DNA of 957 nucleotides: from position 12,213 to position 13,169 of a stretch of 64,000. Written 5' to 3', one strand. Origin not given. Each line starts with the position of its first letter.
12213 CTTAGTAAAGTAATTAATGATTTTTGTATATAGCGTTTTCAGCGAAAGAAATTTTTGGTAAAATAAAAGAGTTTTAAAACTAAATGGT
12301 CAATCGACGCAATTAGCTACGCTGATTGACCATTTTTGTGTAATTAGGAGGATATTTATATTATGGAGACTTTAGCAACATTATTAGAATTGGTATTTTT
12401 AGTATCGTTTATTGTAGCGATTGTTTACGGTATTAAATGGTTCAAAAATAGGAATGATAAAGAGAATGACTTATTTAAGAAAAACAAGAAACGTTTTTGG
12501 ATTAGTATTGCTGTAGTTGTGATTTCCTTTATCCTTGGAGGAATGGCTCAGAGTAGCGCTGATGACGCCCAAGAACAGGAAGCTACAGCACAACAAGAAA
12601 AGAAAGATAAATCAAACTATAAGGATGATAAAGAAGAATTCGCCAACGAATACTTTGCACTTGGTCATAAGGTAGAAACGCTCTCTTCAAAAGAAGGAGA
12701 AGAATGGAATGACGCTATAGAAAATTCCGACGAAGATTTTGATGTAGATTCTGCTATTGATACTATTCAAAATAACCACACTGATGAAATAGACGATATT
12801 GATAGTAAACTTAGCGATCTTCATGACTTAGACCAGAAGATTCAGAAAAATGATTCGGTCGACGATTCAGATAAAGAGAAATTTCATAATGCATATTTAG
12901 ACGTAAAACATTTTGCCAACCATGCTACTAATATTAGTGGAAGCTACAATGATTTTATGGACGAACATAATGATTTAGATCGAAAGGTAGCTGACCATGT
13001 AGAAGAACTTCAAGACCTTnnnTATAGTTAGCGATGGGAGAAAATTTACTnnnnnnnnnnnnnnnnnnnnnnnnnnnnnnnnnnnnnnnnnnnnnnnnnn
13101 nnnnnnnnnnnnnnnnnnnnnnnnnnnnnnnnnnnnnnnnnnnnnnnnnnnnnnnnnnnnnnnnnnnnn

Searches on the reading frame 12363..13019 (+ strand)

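Call 3: search_protein_families(library=pfam, max_evalue=1, proteins=[window:12363-13019:+])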
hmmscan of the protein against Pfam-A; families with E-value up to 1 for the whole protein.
window:12363-13019:+ (219 aa): 18 families
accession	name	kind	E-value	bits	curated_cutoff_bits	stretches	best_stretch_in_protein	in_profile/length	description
PF05961.16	Chordopox_A13L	-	0.0053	17.4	24.1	0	47-88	8-52/69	Chordopoxvirus A13L protein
PF07888.16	CALCOCO1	-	0.011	15.1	36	1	61-162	39-140/496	Calcium binding and coiled-coil domain (CALCOCO1) like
PF04932.20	Wzy_C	-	0.018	15.3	31.7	1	12-67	19-65/149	O-Antigen ligase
PF13572.11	DUF4134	-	0.019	15.7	26.5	1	5-58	36-89/93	Domain of unknown function (DUF4134)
PF12725.13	DUF3810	-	0.024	14.5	28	1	8-202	28-179/311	Protein of unknown function (DUF3810)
PF09771.14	Tmemb_18A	-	0.046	14.6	29.9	1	9-63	28-84/118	Transmembrane protein 188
PF19258.4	KxYKxGKxW_sig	-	0.067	13.6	23.6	1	43-70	12-39/41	KxYKxGKxW signal peptide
PF10320.15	7TM_GPCR_Srsx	-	0.08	12.8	24.1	1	11-66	153-210/257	Serpentine type 7TM GPCR chemoreceptor Srsx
PF00810.23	ER_lumen_recept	-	0.084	14.1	25.6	1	5-59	33-79/143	ER lumen protein retaining receptor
PF15562.11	Imm17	-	0.088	13.1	25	1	10-57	4-52/61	Immunity protein 17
PF00499.25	Oxidored_q3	-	0.12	12.5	33.2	1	4-79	37-107/146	NADH-ubiquinone/plastoquinone oxidoreductase chain 6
PF11773.13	ComGE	-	0.14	12.6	25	0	1-25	3-27/82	Competence system putative prepilin ComGE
PF04277.18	OAD_gamma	-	0.15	13.2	27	0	47-94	21-66/76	Oxaloacetate decarboxylase, gamma chain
PF14055.11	NVEALA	-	0.19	11.9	27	0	8-41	4-37/62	NVEALA protein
PF11932.13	DUF3450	-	0.19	11.4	32.6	1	53-110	5-66/241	Protein of unknown function (DUF3450)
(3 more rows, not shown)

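Call 13: search_protein_families(library=ncbifam, max_evalue=1, proteins=[window:12363-13019:+])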
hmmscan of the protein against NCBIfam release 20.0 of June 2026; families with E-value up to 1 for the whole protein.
window:12363-13019:+ (219 aa): 10 families
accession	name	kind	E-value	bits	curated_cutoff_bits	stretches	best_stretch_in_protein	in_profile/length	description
NF045849.1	ICE_MMCAP2_0565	equivalog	0.0089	15.7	40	1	13-60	23-71/80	Mbov_0395 family pilin-like conjugal transfer protein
TIGR03943.1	TIGR03943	equivalog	0.0094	15.3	88.8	1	10-119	19-123/221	TIGR03943 family putative permease subunit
NF006283.1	PRK08455.1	equivalog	0.027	14.1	187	1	47-101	31-84/182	flagellar basal body-associated protein FliL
NF000324.2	blaLUT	exception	0.038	13.2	600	1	41-81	6-46/296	LUT family class A beta-lactamase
NF002707.0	PRK02509.1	equivalog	0.071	10.9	949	1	4-92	13-102/983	hypothetical protein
NF045937.1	MSC_0624_12TM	equivalog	0.075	11.6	70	1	11-58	249-296/445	MSC_0624 family F1-like ATPase-associated membrane protein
TIGR02866.1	CoxB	equivalog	0.13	11.8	147.7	1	7-77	16-87/202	cytochrome c oxidase subunit II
NF010233.0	PRK13682.2-4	equivalog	0.18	12.2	85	0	4-24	30-50/59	hypothetical protein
NF033480.1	bifunc_MprF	equivalog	0.18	10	600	1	10-102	452-546/841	bifunctional lysylphosphatidylglycerol flippase/synthetase MprF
TIGR04527.1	mycoplas_twoTM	subfamily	0.46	10.1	125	0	77-205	43-176/248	MG_279/MG_280 family protein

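Call 61: search_protein_families(library=phrogs, max_evalue=0.01, proteins=[window:12363-13019:+])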
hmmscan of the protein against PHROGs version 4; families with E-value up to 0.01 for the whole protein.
window:12363-13019:+ (219 aa): 4 families
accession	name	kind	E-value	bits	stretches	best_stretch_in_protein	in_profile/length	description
phrog_24226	-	unknown function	1.8e-09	38.5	1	10-214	10-221/222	-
phrog_29597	-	unknown function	0.00038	21.1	1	44-183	5-141/234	-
phrog_9719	-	unknown function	0.0056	17.6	0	41-96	4-58/189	-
phrog_32239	-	unknown function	0.0088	17.1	0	8-73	17-77/116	-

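Call 62: search_protein_families(library=padloc, max_evalue=0.01, proteins=[window:12363-13019:+])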
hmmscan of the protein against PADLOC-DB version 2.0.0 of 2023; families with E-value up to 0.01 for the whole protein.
window:12363-13019:+ (219 aa): 1 family
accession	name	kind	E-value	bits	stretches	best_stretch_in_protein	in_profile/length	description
PDLC00580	JetC3|JetC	-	0.0027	14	1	62-216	251-453/1068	DUF3584 domain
